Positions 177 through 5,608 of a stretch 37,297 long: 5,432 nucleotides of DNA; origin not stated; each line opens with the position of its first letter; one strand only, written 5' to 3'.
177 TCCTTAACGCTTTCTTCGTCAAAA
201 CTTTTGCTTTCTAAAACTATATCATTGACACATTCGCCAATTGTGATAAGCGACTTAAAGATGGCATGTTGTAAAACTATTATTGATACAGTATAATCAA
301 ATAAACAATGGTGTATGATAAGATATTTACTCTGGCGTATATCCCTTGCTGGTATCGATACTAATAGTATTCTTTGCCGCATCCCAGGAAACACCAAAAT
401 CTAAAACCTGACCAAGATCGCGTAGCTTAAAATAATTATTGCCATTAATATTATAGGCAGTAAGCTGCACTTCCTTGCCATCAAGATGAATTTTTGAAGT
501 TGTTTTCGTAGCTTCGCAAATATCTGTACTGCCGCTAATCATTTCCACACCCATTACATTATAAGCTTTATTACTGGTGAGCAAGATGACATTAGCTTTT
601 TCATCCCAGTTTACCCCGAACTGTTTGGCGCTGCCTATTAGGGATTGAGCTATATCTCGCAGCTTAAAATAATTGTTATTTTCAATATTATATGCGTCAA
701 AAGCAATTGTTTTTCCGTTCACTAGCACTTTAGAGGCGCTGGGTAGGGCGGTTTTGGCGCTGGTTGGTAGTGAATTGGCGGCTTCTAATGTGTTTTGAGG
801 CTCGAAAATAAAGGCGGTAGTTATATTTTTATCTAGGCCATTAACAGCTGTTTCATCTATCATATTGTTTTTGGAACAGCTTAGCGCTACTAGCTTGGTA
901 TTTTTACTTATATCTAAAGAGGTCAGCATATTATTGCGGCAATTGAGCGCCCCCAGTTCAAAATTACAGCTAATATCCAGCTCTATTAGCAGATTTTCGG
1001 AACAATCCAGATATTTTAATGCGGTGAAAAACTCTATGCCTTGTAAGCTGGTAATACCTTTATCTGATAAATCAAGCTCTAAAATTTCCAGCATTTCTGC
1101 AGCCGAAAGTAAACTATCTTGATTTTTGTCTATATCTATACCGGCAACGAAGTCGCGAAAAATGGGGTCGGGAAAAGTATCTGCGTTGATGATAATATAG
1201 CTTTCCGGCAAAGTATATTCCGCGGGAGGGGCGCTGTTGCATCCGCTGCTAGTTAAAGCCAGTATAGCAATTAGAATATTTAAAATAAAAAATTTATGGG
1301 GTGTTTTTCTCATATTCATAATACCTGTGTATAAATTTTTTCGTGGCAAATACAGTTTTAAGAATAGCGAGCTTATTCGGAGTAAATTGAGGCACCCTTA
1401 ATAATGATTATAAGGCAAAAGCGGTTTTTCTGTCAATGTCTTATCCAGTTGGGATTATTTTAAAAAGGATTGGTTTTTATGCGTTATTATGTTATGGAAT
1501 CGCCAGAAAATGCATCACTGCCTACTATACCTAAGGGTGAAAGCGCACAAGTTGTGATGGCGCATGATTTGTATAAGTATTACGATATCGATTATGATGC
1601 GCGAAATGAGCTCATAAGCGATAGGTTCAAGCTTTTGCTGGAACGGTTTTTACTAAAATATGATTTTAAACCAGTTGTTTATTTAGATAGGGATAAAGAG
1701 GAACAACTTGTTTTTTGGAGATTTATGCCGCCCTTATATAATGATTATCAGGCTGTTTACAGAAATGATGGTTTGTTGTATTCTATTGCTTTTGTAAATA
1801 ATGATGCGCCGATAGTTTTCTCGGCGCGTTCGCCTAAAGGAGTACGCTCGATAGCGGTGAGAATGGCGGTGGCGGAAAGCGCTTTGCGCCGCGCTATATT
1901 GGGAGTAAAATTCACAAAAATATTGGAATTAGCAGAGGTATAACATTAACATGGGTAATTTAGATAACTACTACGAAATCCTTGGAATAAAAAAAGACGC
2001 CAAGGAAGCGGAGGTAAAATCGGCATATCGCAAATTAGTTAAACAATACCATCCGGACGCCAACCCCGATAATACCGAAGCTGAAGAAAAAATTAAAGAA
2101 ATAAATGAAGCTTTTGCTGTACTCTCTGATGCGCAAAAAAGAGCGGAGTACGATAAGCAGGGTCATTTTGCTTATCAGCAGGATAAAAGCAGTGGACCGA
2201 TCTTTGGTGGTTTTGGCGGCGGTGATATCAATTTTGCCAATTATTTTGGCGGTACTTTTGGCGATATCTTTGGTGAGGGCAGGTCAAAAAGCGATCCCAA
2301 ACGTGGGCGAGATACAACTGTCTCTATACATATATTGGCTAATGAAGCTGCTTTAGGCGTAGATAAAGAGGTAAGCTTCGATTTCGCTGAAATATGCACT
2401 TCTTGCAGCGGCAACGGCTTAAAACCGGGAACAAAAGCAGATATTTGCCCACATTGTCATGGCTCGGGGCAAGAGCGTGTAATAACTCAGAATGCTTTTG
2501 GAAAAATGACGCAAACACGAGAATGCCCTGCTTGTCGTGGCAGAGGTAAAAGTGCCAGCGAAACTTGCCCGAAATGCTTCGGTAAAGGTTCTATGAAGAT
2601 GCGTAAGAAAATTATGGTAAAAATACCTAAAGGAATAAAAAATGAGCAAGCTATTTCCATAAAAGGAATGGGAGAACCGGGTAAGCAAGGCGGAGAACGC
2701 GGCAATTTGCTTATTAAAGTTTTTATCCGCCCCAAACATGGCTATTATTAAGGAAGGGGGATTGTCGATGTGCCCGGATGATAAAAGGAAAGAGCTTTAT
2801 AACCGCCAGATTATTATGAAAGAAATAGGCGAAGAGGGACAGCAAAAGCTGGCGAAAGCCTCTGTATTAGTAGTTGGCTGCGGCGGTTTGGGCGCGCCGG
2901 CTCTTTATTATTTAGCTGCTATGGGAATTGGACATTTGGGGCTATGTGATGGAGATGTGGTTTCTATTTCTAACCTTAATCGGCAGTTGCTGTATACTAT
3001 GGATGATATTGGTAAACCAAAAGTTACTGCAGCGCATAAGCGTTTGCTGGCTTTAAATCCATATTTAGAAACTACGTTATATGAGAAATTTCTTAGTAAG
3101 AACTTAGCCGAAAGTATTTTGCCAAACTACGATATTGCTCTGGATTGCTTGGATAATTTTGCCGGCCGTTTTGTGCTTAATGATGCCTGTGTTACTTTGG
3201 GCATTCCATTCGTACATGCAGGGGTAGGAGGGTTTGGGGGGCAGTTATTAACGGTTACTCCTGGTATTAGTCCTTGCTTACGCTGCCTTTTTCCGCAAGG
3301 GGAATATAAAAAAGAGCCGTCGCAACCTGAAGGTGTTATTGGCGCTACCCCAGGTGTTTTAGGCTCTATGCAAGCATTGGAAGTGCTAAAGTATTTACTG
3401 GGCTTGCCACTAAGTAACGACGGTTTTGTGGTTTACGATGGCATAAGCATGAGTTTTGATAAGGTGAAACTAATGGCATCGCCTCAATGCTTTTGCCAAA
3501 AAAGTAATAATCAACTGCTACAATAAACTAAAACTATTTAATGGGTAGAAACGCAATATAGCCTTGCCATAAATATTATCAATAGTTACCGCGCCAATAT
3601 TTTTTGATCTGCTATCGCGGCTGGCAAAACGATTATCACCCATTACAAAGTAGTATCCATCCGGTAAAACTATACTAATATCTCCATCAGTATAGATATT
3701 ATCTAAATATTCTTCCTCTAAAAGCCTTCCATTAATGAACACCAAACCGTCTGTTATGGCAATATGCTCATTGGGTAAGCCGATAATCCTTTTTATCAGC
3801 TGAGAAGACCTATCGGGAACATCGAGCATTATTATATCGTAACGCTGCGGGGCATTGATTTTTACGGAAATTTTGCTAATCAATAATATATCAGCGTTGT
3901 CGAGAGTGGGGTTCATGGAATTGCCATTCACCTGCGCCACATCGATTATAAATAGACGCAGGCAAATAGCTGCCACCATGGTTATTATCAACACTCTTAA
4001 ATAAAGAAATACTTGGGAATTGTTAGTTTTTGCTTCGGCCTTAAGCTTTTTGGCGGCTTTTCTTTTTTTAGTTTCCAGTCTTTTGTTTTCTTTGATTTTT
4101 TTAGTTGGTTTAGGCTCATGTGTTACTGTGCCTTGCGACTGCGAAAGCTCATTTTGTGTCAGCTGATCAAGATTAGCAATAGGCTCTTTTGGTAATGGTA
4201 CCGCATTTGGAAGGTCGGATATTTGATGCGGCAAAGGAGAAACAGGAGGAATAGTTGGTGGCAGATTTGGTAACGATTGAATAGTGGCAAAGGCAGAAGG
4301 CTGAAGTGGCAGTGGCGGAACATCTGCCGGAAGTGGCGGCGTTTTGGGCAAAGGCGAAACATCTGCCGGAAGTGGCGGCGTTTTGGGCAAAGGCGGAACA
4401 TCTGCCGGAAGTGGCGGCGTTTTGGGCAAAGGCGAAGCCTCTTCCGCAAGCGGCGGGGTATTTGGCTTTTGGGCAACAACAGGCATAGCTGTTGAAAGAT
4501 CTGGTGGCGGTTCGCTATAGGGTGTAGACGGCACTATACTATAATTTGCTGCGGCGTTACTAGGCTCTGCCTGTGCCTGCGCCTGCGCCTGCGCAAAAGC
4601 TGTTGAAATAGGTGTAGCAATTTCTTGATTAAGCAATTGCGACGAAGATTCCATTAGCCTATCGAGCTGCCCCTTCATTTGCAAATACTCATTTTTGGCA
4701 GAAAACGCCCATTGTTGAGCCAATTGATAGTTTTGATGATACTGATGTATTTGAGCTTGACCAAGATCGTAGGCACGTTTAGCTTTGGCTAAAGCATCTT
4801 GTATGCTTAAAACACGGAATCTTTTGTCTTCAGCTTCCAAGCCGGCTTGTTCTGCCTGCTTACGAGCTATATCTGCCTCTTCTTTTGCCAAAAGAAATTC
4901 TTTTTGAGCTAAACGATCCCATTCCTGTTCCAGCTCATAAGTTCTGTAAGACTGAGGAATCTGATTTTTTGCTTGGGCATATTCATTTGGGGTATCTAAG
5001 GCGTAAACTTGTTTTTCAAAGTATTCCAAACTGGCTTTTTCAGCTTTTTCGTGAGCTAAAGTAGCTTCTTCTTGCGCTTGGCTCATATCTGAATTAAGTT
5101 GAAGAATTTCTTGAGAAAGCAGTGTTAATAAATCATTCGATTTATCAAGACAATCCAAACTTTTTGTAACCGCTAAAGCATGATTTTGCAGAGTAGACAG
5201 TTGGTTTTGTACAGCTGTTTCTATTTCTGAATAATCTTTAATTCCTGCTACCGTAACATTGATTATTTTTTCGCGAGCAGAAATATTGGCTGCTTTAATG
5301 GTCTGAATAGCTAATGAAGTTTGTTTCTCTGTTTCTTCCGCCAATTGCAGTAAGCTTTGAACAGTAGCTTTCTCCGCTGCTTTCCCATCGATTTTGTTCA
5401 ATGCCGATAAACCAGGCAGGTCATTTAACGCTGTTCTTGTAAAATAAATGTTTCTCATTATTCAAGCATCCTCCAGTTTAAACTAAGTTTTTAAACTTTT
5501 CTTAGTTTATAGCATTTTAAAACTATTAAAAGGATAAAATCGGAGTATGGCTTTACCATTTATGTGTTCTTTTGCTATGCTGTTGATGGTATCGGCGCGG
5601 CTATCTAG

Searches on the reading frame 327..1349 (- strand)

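Call 90: search_protein_families(library=pfam, proteins=[window:327-1349:-], max_evalue=0.00001)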
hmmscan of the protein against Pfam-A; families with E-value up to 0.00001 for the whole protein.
window:327-1349:- (340 aa): 2 families
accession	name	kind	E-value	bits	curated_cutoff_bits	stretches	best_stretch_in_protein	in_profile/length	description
PF07833.16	Cu_amine_oxidN1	-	3e-06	27.6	24.2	0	210-331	2-108/108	Copper amine oxidase N-terminal domain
PF12799.13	LRR_4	-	9.3e-06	26.2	27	0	91-124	5-39/44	Leucine Rich repeats (2 copies)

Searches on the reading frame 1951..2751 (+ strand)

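Call 90: search_protein_families(library=pfam, proteins=[window:1951-2751:+], max_evalue=0.00001)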
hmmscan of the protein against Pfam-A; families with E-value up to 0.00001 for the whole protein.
window:1951-2751:+ (266 aa): 4 families
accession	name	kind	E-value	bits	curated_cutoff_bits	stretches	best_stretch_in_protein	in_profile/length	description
PF00226.36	DnaJ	-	4.7e-26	91.1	27.8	1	6-68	1-63/63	DnaJ domain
PF00684.25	DnaJ_CXXCXGXG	-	1.6e-14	54.3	32.7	1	149-213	1-65/65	DnaJ central domain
PF01556.23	DnaJ_C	-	1.1e-11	45.4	26.6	1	124-264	3-77/152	DnaJ C terminal domain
PF15777.11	Anti-TRAP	-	7.9e-06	26.2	32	0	191-214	12-41/59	Tryptophan RNA-binding attenuator protein inhibitory protein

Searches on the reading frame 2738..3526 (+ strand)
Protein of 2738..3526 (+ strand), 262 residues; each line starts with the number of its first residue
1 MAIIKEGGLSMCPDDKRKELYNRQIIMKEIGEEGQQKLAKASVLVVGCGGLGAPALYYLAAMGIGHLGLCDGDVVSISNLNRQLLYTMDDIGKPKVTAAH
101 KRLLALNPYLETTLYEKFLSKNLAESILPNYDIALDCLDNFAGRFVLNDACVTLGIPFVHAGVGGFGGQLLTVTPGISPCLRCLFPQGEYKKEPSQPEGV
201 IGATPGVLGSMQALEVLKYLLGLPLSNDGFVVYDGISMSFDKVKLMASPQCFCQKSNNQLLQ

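Call 90: search_protein_families(library=pfam, proteins=[window:2738-3526:+], max_evalue=0.00001)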
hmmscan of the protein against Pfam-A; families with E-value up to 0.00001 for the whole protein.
window:2738-3526:+ (262 aa): 1 family
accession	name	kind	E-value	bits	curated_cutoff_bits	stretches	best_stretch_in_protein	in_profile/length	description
PF00899.27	ThiF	-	1.2e-76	257.4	28.1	1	21-251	1-236/238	ThiF family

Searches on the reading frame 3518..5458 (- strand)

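Call 90: search_protein_families(library=pfam, proteins=[window:3518-5458:-], max_evalue=0.00001)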
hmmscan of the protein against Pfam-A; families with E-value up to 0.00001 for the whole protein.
window:3518-5458:- (646 aa): 1 family
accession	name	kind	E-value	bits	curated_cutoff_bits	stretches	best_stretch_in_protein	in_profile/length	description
PF10502.14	Peptidase_S26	-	8.1e-36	123.9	22.9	1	487-638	5-168/168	Signal peptidase, peptidase S26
